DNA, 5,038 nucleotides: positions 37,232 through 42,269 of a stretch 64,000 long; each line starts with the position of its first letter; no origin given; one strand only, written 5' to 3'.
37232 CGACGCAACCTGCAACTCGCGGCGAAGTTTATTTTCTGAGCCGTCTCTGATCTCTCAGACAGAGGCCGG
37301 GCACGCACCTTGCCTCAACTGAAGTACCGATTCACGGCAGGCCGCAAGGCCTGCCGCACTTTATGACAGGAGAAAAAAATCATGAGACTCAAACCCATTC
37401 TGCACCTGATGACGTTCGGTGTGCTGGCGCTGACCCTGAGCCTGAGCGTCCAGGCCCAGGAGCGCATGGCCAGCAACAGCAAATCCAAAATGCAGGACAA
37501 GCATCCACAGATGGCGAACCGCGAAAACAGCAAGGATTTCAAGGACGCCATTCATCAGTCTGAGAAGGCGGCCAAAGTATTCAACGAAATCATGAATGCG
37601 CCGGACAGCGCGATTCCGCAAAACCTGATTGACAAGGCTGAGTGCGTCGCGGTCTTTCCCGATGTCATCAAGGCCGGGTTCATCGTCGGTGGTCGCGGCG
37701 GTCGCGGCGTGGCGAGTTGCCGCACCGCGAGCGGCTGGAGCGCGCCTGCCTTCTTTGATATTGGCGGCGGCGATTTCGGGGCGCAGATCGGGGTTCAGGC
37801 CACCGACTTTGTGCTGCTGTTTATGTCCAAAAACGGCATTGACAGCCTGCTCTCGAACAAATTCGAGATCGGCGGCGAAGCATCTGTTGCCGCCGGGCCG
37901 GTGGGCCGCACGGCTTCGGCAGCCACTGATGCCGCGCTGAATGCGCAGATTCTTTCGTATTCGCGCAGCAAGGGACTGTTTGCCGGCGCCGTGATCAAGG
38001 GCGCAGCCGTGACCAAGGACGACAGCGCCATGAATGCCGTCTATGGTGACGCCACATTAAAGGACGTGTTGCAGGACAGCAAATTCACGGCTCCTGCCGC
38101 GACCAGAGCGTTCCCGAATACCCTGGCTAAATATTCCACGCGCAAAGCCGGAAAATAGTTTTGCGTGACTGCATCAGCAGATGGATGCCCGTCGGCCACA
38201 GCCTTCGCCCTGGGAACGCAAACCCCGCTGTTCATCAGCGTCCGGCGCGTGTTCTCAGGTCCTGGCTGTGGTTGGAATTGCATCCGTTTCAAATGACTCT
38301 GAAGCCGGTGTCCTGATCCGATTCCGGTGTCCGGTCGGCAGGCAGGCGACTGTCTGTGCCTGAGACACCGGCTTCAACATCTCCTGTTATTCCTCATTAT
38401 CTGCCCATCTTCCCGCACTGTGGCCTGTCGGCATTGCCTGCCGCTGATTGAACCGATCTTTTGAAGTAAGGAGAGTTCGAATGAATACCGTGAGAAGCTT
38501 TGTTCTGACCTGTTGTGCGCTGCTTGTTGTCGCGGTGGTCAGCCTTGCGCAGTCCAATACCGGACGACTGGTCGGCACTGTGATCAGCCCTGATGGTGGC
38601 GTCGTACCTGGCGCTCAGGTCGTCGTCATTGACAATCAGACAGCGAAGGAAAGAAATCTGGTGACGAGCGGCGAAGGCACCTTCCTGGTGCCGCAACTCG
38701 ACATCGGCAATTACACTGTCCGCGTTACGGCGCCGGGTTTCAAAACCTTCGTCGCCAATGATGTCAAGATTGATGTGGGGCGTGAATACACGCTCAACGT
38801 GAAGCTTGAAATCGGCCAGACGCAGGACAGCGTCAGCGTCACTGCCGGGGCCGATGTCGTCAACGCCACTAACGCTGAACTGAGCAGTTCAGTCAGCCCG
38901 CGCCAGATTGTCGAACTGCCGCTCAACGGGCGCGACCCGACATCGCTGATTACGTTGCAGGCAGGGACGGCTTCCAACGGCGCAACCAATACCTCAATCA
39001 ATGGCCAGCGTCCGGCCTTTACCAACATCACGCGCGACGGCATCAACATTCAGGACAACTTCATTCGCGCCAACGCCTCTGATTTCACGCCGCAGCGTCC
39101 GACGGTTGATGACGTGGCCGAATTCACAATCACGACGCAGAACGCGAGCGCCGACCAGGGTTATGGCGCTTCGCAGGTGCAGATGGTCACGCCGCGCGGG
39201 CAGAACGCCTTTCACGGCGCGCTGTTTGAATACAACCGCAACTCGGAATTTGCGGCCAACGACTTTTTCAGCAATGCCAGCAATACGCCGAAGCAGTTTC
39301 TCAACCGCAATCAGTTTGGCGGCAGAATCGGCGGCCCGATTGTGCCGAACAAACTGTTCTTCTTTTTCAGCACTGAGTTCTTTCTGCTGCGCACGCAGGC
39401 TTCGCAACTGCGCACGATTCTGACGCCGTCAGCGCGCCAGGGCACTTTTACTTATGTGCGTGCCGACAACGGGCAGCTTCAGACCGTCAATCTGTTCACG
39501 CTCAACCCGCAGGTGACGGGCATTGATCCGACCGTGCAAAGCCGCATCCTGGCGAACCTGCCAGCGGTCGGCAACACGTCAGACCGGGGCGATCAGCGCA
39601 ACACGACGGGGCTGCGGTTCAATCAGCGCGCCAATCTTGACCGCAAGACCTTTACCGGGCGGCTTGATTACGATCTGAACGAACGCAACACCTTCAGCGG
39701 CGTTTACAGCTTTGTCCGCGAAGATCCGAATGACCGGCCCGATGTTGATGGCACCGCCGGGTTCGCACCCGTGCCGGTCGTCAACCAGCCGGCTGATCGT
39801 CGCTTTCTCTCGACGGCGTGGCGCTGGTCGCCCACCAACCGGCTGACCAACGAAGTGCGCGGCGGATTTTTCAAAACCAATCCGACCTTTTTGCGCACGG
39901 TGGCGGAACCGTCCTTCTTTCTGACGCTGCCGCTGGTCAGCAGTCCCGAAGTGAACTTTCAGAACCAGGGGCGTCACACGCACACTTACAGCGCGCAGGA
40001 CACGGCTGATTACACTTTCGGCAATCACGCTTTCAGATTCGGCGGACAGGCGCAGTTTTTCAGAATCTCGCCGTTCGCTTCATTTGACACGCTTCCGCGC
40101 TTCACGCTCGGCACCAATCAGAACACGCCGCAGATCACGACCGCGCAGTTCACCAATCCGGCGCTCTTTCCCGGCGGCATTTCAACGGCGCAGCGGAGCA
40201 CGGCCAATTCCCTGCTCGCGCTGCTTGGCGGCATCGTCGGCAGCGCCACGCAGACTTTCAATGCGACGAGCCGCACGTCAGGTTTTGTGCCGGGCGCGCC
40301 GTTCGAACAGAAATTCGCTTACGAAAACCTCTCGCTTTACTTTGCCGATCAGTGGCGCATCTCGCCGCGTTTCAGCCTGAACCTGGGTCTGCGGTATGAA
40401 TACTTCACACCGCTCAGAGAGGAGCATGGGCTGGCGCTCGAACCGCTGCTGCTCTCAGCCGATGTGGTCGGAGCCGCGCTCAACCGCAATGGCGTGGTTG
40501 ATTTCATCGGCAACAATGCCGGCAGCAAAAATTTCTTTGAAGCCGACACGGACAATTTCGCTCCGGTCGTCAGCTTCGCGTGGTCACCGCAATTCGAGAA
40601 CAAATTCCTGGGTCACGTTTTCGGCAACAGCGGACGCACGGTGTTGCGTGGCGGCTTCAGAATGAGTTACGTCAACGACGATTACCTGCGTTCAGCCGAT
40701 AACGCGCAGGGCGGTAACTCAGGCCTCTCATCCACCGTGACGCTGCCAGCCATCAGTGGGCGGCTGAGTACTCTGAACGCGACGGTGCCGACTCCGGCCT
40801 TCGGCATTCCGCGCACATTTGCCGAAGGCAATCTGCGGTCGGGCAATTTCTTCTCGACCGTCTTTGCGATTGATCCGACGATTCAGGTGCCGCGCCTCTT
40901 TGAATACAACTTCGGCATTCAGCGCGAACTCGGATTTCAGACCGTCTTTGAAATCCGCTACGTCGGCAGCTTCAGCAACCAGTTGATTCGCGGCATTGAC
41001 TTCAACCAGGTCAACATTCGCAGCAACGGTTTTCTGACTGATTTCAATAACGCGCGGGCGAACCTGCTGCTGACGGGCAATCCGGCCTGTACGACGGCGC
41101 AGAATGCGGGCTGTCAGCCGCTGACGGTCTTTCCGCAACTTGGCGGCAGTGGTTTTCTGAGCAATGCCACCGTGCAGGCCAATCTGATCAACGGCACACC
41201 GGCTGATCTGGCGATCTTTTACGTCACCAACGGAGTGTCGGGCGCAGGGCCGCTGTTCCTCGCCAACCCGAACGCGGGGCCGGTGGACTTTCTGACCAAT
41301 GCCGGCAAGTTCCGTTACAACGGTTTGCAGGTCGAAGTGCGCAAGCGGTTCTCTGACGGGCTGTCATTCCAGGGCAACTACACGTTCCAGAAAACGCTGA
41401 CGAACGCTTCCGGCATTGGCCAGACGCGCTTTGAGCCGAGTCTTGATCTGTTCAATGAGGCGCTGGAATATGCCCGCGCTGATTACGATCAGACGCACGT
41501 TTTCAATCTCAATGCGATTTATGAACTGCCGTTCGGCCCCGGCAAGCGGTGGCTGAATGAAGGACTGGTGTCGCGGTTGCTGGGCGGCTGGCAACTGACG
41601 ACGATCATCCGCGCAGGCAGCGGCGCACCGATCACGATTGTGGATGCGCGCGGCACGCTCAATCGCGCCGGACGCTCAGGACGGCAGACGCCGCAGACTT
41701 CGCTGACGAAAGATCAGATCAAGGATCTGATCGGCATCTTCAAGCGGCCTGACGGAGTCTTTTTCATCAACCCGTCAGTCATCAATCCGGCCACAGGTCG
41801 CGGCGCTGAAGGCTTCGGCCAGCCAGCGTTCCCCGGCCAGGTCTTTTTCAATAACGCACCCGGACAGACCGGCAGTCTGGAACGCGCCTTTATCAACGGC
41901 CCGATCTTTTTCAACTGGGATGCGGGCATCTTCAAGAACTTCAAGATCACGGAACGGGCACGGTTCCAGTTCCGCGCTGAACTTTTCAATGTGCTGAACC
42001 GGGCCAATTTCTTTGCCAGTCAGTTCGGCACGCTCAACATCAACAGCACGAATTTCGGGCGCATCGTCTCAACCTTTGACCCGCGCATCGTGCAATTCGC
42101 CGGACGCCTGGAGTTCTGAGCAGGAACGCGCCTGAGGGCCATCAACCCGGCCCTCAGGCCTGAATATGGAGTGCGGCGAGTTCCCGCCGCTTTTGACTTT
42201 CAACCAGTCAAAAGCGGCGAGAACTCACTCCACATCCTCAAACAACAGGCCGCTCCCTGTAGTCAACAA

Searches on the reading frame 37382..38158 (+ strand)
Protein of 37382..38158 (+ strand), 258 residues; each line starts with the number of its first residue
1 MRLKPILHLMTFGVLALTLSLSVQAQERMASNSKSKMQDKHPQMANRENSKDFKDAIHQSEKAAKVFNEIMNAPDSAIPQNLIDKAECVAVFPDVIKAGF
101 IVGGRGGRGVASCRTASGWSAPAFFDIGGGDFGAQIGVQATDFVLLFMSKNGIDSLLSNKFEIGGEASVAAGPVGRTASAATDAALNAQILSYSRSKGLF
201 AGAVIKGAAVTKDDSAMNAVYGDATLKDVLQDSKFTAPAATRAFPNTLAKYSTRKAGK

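Call 49: search_protein_families(library=pfam, proteins=[window:37382-38158:+], max_evalue=0.001)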
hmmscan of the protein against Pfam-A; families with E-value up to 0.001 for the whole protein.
window:37382-38158:+ (258 aa): 1 family
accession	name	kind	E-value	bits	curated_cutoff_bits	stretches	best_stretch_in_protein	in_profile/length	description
PF04366.17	Ysc84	-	6.5e-33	113.6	25.1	1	129-250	2-126/127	Las17-binding protein actin regulator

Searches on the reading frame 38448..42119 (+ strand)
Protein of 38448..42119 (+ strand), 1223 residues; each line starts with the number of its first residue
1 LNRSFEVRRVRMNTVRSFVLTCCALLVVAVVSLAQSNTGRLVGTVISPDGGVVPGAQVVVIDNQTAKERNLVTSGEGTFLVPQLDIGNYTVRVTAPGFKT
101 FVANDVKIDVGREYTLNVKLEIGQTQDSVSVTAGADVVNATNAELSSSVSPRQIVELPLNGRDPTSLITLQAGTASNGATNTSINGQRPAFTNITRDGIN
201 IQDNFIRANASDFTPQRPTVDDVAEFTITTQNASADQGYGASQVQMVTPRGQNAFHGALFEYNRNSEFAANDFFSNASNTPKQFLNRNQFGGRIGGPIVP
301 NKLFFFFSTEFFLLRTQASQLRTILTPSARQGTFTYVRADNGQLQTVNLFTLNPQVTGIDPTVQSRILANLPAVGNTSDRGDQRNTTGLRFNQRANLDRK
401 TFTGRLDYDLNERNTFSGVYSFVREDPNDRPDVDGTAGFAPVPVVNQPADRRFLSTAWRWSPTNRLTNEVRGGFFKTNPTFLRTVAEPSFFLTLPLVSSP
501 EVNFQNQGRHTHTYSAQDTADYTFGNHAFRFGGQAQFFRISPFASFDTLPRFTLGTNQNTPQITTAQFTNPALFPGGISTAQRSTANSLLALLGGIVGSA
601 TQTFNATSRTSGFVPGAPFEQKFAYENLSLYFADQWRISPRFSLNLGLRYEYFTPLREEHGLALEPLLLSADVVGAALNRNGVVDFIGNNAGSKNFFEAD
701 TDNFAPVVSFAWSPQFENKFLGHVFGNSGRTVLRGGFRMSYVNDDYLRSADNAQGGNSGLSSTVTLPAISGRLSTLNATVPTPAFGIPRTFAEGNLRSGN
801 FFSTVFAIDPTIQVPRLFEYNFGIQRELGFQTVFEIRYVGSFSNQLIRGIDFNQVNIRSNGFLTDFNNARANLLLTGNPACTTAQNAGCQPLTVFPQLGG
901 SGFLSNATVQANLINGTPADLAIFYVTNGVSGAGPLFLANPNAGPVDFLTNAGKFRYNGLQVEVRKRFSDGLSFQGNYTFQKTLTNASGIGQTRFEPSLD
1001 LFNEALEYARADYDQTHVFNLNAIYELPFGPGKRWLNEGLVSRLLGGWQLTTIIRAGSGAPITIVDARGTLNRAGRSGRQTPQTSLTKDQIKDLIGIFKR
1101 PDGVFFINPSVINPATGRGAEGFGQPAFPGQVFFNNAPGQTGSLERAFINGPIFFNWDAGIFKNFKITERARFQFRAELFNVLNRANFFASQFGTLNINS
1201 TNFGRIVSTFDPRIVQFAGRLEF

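Call 85: search_protein_families(library=pfam, proteins=[window:38448-42119:+], max_evalue=0.0001)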
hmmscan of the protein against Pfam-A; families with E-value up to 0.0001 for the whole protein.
window:38448-42119:+ (1223 aa): 4 families
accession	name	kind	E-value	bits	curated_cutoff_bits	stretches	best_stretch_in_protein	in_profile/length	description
PF25183.1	OMP_b-brl_4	-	1.3e-140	470.8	30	1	248-1216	2-838/838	Outer membrane beta barrel domain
PF13620.12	CarboxypepD_reg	-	8.4e-19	68.2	32.3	1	41-121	2-82/82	Carboxypeptidase regulatory-like domain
PF00593.30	TonB_dep_Rec_b-barrel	-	6.4e-05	23.4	27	1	464-759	11-266/436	TonB dependent receptor-like, beta-barrel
PF13715.12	CarbopepD_reg_2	-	8.4e-05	23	32.2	0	43-121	3-75/88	CarboxypepD_reg-like domain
